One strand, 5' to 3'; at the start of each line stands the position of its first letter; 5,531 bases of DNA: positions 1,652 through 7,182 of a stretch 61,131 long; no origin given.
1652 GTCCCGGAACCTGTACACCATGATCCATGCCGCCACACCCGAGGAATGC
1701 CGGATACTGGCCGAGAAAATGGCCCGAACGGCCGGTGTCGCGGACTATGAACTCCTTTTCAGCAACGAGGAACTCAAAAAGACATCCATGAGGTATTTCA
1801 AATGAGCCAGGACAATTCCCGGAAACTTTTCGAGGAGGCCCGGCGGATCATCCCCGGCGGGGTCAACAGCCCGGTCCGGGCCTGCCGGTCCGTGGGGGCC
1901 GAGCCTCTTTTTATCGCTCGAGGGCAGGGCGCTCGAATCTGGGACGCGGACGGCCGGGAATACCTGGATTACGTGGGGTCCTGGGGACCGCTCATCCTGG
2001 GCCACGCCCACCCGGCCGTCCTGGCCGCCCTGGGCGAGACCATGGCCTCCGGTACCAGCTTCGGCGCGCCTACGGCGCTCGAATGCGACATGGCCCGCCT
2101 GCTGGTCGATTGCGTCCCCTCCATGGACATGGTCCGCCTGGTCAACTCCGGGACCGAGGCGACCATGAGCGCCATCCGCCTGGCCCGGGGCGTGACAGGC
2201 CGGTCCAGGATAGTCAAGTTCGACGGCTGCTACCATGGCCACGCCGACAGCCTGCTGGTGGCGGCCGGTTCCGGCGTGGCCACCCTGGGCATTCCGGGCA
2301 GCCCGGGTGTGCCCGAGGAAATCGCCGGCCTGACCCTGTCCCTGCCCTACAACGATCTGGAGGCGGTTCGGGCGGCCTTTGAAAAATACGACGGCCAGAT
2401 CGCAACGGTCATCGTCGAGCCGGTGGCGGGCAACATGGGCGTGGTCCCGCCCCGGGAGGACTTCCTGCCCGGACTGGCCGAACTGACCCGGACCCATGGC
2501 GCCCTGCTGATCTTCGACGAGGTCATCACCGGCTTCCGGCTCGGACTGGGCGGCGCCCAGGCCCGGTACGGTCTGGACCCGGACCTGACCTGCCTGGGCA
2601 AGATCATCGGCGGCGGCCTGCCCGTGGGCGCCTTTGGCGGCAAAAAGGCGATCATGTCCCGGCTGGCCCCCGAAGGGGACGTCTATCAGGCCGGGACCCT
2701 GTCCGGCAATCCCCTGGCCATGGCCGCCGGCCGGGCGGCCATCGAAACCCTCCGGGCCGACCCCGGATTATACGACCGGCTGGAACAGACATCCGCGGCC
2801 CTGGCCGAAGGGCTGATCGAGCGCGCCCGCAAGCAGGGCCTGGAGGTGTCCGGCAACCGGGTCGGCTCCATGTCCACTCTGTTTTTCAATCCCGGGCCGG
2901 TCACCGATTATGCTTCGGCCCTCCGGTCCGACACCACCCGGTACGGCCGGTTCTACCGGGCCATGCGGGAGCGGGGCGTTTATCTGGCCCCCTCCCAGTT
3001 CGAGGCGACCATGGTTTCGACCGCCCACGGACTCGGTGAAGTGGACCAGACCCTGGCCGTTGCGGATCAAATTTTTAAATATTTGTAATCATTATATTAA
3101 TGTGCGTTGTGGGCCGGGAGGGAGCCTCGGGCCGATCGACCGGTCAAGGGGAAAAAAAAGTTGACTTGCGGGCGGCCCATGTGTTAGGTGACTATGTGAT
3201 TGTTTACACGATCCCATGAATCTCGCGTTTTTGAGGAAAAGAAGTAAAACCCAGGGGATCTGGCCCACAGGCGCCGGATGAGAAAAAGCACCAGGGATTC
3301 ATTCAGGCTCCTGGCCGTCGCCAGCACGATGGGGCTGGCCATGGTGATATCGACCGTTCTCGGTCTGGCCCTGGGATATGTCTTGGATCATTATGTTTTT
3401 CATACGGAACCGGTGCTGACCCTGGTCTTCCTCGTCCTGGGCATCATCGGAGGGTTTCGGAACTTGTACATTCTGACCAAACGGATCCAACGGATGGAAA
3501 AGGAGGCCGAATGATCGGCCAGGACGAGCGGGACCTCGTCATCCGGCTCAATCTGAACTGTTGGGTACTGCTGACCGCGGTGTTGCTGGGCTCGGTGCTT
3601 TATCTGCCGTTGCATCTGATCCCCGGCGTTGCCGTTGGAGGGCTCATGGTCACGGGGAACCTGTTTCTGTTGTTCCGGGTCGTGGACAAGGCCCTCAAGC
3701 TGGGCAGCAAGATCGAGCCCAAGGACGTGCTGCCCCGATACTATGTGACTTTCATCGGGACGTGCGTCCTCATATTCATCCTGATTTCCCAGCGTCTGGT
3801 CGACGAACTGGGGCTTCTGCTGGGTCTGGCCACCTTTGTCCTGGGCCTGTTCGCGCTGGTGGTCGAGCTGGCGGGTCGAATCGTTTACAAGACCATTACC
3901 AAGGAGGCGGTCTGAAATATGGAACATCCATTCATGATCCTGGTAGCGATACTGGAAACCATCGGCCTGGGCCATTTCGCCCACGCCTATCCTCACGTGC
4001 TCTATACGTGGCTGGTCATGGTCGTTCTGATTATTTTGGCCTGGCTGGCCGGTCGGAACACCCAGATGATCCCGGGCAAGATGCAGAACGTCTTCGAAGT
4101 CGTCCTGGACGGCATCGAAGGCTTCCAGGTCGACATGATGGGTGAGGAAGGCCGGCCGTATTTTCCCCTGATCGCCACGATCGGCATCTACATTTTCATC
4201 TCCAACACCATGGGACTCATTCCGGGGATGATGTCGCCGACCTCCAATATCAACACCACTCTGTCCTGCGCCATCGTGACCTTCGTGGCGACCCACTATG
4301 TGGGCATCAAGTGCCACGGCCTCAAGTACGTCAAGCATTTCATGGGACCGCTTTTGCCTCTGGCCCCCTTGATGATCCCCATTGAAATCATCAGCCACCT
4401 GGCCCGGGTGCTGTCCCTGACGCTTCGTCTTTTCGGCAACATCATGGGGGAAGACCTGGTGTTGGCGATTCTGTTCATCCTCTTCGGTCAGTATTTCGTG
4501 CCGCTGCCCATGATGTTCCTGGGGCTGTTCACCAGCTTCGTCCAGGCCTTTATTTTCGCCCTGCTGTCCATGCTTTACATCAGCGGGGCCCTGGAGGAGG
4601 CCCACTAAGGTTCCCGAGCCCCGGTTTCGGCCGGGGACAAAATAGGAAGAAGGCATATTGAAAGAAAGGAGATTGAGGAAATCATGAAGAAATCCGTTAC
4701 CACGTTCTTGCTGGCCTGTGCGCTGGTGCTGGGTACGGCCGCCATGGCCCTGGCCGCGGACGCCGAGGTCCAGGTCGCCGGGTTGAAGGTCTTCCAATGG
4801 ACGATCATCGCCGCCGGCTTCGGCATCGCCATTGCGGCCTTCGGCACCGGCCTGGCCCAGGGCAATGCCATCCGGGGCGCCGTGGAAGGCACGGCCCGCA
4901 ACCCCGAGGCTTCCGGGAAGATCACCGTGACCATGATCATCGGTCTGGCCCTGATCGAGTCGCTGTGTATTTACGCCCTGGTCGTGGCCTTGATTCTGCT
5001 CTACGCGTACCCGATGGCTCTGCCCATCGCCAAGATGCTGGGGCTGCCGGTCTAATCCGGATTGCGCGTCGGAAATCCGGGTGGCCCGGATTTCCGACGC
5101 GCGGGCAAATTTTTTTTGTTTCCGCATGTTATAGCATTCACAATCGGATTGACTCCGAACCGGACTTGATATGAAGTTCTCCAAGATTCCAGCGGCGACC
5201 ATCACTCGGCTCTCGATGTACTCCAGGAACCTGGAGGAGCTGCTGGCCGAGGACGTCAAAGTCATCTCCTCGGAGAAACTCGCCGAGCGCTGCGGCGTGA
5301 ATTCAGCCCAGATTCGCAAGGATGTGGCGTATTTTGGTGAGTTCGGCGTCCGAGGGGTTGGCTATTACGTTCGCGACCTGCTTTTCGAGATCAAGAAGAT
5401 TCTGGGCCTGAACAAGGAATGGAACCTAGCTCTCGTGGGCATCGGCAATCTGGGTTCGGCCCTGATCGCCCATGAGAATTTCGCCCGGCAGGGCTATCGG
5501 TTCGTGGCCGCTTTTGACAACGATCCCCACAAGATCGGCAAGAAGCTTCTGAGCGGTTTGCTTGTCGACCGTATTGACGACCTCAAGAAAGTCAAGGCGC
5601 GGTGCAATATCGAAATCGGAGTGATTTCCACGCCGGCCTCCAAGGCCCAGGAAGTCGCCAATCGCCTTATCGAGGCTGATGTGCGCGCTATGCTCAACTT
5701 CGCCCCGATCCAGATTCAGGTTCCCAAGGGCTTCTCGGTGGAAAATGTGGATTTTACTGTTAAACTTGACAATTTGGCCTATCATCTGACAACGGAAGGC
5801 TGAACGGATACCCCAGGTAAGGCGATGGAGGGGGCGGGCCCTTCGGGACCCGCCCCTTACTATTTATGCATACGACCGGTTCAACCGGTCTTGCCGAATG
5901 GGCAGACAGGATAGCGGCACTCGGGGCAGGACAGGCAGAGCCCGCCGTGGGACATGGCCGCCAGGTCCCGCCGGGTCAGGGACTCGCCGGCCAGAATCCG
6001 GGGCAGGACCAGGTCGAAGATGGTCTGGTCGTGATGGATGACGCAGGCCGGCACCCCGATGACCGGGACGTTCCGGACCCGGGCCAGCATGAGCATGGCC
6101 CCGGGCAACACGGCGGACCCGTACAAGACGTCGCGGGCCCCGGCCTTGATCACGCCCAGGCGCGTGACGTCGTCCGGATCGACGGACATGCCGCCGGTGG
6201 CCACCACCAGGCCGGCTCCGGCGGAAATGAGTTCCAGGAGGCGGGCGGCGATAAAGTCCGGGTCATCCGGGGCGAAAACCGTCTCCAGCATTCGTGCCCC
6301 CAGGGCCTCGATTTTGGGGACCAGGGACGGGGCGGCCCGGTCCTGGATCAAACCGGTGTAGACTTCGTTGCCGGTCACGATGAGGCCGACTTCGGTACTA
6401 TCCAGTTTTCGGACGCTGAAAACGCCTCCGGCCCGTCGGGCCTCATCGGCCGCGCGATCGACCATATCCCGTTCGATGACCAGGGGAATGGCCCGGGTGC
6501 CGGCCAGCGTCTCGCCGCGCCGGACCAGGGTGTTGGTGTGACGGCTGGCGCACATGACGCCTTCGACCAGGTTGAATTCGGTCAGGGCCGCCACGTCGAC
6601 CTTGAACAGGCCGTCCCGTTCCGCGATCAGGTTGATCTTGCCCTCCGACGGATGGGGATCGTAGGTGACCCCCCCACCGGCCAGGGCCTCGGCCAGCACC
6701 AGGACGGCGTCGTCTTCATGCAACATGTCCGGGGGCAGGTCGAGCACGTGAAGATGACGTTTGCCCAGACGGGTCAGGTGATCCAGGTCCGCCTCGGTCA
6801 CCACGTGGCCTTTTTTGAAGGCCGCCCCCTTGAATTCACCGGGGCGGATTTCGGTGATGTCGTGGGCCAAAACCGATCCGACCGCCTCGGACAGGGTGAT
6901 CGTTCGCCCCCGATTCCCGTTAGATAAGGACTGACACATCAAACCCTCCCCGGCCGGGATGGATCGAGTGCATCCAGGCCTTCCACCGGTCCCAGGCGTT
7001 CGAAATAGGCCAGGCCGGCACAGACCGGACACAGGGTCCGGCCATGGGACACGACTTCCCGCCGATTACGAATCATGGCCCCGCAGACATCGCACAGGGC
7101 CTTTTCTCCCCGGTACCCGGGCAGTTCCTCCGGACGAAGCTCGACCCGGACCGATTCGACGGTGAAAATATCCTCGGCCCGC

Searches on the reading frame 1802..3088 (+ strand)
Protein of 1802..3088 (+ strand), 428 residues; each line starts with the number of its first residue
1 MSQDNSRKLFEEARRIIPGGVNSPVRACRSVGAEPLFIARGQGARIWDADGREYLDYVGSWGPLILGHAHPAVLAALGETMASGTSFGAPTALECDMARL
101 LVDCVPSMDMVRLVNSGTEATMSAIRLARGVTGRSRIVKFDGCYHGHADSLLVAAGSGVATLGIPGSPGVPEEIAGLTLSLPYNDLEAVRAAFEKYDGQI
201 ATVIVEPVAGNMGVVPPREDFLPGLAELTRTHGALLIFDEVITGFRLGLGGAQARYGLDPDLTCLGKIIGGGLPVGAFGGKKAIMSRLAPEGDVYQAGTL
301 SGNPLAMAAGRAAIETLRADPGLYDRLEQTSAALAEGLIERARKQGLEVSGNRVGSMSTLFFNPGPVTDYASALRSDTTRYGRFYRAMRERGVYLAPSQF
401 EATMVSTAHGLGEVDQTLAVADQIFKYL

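Call 67: search_protein_families(library=ncbifam, proteins=[window:1802-3088:+], max_evalue=1e-10)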
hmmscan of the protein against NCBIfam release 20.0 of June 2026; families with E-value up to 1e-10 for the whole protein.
window:1802-3088:+ (428 aa): 68 families (the best 25 are shown)
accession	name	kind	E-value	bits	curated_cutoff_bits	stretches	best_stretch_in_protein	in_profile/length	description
NF000818.0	PRK00062.1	subfamily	6.8e-194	644.4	398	1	2-426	2-425/429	glutamate-1-semialdehyde 2,1-aminomutase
TIGR00713.1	hemL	equivalog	6.8e-184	611.4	527.3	1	6-426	2-421/423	glutamate-1-semialdehyde 2,1-aminomutase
NF009055.0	PRK12389.1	equivalog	7.2e-155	515.8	637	1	1-427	1-427/431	glutamate-1-semialdehyde 2,1-aminomutase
NF001864.0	PRK00615.1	equivalog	6.8e-123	410.4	706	1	3-417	4-418/433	glutamate-1-semialdehyde aminotransferase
NF041362.1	GntE_guanitoxin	equivalog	1.3e-92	310.5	525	1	3-418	5-426/426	guanitoxin biosynthesis PLP-dependent transaminase GntE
NF004856.0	PRK06209.1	equivalog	1.1e-71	241.7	486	1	4-423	9-411/450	glutamate-1-semialdehyde 2,1-aminomutase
NF005453.0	PRK07046.1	subfamily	6.1e-63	213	425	1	7-426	31-449/453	transaminase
TIGR00707.1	argD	subfamily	2.7e-53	181.2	410.05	1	32-351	7-320/381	acetylornithine/succinylornithine family transaminase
NF002874.0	PRK03244.1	equivalog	4e-51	174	457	1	31-397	22-372/399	acetylornithine transaminase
NF042418.1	LysJ_Th_th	equivalog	4e-48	164.2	700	1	36-338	20-312/386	[LysW]-aminoadipate semialdehyde transaminase LysJ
NF049976.1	AmadipTransam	equivalog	2.9e-47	161.5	650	1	34-399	14-382/416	2-aminoadipate transaminase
NF045491.1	LysJ_Sulfobales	equivalog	1.9e-45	155.4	700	1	36-320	12-286/386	[LysW]-aminoadipate semialdehyde/glutamate semialdehyde transaminase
NF005993.0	PRK08117.1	subfamily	3.9e-45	154.2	574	2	198-338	206-343/433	aspartate aminotransferase family protein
NF004426.0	PRK05769.1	equivalog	2.1e-44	152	552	2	199-344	221-361/441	acetyl ornithine aminotransferase family protein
NF002985.0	PRK03715.1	equivalog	3.2e-44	151.2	568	1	36-349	20-325/395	acetylornithine transaminase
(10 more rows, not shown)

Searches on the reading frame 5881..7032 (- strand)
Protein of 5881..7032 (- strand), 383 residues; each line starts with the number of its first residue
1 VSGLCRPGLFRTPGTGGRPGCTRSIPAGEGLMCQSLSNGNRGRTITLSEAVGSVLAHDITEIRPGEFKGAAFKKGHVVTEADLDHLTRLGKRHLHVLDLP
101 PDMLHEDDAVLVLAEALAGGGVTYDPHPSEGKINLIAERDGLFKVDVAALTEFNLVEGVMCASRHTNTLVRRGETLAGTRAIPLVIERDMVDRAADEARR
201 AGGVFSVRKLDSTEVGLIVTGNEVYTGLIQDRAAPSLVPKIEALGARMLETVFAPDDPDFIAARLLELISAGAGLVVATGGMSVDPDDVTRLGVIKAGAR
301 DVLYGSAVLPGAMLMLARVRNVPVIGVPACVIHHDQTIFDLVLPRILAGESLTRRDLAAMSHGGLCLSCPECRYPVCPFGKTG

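Call 67: search_protein_families(library=ncbifam, proteins=[window:5881-7032:-], max_evalue=1e-10)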
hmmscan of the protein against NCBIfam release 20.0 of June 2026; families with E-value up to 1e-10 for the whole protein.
window:5881-7032:- (383 aa): 1 family
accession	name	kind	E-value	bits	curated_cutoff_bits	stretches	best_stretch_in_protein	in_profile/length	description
TIGR00177.1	molyb_syn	domain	2.1e-12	47.2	85.35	1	214-324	3-109/148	molybdenum cofactor synthesis domain-containing protein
